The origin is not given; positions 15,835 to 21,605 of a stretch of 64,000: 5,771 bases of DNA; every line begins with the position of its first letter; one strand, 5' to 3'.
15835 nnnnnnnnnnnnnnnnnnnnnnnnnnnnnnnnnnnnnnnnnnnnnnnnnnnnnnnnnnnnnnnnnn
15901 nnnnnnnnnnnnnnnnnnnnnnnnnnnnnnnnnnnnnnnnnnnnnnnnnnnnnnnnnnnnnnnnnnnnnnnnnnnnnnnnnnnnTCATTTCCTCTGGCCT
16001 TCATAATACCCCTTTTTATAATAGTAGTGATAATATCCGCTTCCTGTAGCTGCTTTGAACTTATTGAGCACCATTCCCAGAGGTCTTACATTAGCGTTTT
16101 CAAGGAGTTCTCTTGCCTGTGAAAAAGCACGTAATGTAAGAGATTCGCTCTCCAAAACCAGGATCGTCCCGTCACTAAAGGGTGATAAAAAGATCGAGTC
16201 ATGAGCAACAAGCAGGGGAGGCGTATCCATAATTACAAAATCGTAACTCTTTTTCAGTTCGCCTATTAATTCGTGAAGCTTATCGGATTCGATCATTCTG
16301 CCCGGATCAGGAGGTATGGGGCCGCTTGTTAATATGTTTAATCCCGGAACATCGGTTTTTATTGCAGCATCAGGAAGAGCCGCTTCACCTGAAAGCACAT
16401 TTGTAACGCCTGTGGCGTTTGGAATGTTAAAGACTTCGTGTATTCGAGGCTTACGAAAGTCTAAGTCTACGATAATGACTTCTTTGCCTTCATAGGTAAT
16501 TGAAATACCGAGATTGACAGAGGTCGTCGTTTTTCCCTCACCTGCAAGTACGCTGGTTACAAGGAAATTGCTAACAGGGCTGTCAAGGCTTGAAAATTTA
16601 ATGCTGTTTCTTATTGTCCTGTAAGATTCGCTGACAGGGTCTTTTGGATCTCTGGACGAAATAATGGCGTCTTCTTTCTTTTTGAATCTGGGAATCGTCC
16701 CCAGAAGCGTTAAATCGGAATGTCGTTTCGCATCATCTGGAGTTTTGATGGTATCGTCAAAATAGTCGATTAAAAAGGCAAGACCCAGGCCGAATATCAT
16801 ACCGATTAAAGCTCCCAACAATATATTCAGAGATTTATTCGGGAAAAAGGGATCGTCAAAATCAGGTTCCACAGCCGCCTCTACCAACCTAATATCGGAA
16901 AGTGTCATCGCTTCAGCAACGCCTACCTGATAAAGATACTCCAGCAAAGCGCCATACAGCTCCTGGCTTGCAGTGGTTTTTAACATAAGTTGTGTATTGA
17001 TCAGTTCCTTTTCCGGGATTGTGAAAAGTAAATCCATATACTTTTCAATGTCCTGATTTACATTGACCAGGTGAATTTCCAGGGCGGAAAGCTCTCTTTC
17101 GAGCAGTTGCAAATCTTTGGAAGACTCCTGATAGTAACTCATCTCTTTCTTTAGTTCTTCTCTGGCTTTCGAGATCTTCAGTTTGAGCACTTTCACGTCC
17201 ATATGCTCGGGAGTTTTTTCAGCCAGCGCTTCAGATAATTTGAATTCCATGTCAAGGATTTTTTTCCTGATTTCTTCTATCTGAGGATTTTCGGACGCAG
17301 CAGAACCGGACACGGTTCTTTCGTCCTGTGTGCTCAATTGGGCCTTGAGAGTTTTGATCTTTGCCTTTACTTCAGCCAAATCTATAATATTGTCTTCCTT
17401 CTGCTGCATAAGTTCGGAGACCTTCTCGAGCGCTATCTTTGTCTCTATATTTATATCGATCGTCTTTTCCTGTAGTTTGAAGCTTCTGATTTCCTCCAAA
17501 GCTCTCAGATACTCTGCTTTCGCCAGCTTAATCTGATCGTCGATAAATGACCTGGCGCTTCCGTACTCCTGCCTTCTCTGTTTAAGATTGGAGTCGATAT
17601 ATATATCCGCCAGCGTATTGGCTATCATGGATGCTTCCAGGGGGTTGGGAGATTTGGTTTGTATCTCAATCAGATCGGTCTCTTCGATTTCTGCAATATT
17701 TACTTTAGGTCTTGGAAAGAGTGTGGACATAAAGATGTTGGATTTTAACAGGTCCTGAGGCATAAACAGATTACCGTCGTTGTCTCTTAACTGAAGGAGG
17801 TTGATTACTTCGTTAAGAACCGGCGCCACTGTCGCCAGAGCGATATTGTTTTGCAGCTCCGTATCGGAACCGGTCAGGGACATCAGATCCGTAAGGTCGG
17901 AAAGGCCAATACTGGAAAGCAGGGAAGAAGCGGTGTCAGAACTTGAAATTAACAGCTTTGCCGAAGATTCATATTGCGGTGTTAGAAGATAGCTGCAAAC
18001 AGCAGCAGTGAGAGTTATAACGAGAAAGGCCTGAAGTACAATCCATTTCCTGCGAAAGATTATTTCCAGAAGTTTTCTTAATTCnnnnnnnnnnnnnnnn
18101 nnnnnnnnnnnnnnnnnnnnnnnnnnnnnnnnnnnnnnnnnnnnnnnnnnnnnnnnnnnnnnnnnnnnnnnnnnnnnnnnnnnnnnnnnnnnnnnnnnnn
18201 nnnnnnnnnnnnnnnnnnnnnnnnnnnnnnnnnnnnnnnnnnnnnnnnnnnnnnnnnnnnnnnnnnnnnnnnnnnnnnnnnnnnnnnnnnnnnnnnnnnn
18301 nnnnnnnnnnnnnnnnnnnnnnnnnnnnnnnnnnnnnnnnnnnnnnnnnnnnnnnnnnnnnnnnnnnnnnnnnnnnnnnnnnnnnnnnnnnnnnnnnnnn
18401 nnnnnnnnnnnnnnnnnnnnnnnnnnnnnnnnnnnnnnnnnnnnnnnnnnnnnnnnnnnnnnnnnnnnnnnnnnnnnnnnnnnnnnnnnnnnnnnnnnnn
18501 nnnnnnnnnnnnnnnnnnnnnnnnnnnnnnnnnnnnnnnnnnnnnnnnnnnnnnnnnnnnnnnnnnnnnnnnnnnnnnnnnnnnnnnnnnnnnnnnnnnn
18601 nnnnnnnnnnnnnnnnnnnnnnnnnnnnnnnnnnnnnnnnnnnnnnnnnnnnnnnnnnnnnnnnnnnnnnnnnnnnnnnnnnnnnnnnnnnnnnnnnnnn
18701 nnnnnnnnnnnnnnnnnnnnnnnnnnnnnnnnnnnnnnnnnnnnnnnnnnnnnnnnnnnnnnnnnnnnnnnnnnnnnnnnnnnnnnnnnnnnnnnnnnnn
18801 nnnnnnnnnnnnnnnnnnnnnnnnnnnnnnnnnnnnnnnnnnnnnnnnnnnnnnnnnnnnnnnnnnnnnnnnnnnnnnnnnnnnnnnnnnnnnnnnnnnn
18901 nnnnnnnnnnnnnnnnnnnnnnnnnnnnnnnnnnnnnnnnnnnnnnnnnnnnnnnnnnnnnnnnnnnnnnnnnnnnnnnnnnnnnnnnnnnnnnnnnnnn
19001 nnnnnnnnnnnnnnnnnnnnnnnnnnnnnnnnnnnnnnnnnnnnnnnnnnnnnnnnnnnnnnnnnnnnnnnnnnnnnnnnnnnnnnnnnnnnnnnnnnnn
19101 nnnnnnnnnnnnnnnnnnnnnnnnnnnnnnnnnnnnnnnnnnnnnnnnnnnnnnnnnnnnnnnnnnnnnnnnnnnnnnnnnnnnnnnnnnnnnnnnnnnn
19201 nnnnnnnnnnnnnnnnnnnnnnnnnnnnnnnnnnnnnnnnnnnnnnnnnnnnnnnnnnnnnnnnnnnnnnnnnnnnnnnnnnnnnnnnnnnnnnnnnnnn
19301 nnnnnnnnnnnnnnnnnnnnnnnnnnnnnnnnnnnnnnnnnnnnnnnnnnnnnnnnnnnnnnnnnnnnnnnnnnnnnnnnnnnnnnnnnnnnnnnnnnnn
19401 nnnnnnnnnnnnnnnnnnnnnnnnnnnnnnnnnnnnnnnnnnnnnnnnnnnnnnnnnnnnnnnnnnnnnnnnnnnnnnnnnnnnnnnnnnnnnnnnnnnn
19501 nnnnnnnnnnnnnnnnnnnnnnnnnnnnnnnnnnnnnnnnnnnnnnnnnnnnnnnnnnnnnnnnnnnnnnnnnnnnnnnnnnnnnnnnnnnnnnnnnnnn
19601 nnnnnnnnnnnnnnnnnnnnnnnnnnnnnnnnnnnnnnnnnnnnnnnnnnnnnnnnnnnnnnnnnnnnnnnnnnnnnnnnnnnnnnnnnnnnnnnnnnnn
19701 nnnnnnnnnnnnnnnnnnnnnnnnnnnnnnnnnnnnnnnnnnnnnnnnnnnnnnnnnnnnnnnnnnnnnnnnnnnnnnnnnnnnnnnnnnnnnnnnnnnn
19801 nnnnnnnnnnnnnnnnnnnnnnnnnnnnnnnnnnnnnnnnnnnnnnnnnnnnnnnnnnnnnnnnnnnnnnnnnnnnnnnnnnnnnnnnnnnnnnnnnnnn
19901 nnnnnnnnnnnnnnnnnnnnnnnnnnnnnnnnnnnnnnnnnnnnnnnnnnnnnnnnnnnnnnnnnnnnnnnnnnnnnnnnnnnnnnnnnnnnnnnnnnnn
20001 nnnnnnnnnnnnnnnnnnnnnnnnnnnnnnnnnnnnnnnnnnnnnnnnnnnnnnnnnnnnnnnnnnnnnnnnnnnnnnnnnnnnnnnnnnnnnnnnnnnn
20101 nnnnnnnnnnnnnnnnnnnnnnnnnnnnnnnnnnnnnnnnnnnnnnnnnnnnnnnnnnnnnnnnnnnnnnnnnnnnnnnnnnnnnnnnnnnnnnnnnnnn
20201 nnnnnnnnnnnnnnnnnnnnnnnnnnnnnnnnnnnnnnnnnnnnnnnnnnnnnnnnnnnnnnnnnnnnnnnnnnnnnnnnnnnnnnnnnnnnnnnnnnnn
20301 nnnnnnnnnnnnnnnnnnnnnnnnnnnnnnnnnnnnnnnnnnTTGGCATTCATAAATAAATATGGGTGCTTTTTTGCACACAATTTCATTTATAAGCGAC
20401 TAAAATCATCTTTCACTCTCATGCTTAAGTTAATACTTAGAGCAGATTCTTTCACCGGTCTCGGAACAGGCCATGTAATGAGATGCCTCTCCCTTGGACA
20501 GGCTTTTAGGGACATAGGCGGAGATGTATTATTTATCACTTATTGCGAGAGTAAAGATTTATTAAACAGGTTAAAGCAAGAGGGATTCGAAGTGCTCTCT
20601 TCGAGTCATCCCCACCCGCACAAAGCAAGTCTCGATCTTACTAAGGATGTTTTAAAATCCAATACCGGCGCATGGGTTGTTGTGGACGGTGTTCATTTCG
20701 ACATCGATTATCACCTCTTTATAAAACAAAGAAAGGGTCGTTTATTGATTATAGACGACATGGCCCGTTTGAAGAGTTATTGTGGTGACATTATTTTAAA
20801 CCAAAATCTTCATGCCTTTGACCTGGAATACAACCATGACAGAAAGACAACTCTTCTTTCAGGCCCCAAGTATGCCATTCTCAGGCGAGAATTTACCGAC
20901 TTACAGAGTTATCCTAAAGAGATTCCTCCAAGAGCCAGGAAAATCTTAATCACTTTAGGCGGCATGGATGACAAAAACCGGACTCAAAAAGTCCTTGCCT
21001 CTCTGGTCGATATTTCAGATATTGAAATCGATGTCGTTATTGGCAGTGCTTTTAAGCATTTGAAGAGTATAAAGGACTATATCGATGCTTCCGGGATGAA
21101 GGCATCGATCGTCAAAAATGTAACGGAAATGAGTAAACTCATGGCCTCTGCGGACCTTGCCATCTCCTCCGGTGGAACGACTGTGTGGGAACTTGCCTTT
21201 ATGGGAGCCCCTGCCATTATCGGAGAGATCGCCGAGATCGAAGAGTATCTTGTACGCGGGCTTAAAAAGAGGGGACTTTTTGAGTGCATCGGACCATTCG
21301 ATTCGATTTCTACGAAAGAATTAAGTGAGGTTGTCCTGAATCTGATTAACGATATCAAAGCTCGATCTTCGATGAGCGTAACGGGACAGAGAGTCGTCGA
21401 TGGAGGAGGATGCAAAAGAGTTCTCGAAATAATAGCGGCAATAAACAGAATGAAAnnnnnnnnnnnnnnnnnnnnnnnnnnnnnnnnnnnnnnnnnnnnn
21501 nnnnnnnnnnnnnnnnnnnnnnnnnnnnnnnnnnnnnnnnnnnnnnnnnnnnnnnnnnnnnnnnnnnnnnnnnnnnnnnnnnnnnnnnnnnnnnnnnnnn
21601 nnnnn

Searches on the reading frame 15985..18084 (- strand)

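Call 44: search_protein_families(library=ncbifam, proteins=[window:15985-18084:-])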
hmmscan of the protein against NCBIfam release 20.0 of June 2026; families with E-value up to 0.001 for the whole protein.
window:15985-18084:- (699 aa): 18 families
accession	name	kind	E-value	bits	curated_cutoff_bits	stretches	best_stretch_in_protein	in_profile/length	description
TIGR01007.1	eps_fam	subfamily_domain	1.7e-51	174.7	108.05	1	486-688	1-203/204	polysaccharide biosynthesis tyrosine autokinase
NF008568.0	PRK11519.1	equivalog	1.6e-45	155.5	1068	1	366-690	375-716/720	tyrosine-protein kinase Wzc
NF007350.0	PRK09841.1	equivalog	1.8e-43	148.7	1248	1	371-691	380-717/726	tyrosine-protein kinase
TIGR03007.1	pepcterm_ChnLen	equivalog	7.4e-42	143.2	278.85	1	127-477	112-473/498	XrtA system polysaccharide chain length determinant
TIGR01005.1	eps_transp_fam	subfamily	2.4e-39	135.1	411.7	2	479-686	521-725/754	exopolysaccharide transport protein family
TIGR03018.1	pepcterm_TyrKin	hypoth_equivalog_domain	3.9e-36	124.3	230.65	1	474-674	1-207/207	XrtA-associated tyrosine autokinase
TIGR03017.1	EpsF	equivalog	2.6e-26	92.4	422.75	1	2-464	3-443/444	chain length determinant protein EpsF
TIGR03029.1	EpsG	equivalog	1.6e-23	83.2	313.8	1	473-674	72-273/274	chain length determinant protein tyrosine kinase EpsG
TIGR01969.1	minD_arch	subfamily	4.5e-18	65.3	201.75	1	510-678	6-172/251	cell division ATPase MinD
TIGR01006.1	polys_exp_MPA1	subfamily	8.7e-17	61.3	296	2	389-469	148-226/226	CspC family polysaccharide chain length determinant protein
TIGR01968.1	minD_bact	equivalog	7e-12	45.2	212.9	1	508-677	5-174/261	septum site-determining protein MinD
NF041546.1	ParA_partition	equivalog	5.2e-09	35.9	180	0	515-542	10-37/203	ParA family partition ATPase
NF047398.1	AAA_KGGVGR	domain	9.7e-05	22.8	90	0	514-565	12-66/190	KGGVGR-motif variant AAA ATPase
NF041136.1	MrpORP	equivalog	0.00016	21.1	450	1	507-557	8-58/365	iron-sulfur cluster carrier protein MrpORP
TIGR03453.1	partition_RepA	equivalog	0.00018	20.5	348.45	0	511-542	111-142/387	plasmid partitioning protein RepA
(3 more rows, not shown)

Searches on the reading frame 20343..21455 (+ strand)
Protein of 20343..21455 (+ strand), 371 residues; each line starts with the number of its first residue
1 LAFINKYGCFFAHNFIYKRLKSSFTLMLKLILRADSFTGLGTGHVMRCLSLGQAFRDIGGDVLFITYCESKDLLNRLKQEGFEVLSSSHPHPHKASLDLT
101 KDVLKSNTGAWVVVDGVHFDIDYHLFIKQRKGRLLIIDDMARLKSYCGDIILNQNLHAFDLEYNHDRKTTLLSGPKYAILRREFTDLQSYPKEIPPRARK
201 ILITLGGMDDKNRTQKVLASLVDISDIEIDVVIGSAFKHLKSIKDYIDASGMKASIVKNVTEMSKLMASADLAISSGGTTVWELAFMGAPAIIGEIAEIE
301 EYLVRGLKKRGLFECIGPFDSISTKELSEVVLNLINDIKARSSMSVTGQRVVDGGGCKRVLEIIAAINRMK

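Call 44: search_protein_families(library=ncbifam, proteins=[window:20343-21455:+])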
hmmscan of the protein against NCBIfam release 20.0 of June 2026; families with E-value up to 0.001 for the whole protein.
window:20343-21455:+ (371 aa): 2 families
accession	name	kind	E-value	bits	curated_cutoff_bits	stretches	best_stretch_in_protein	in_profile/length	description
TIGR03590.1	PseG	equivalog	1.1e-61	209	153.55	1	29-298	2-271/280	UDP-2,4-diacetamido-2,4,6-trideoxy-beta-L-altropyranose hydrolase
TIGR01133.1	murG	equivalog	1.5e-09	37.4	250.25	1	215-363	200-352/353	undecaprenyldiphospho-muramoylpentapeptide beta-N-acetylglucosaminyltransferase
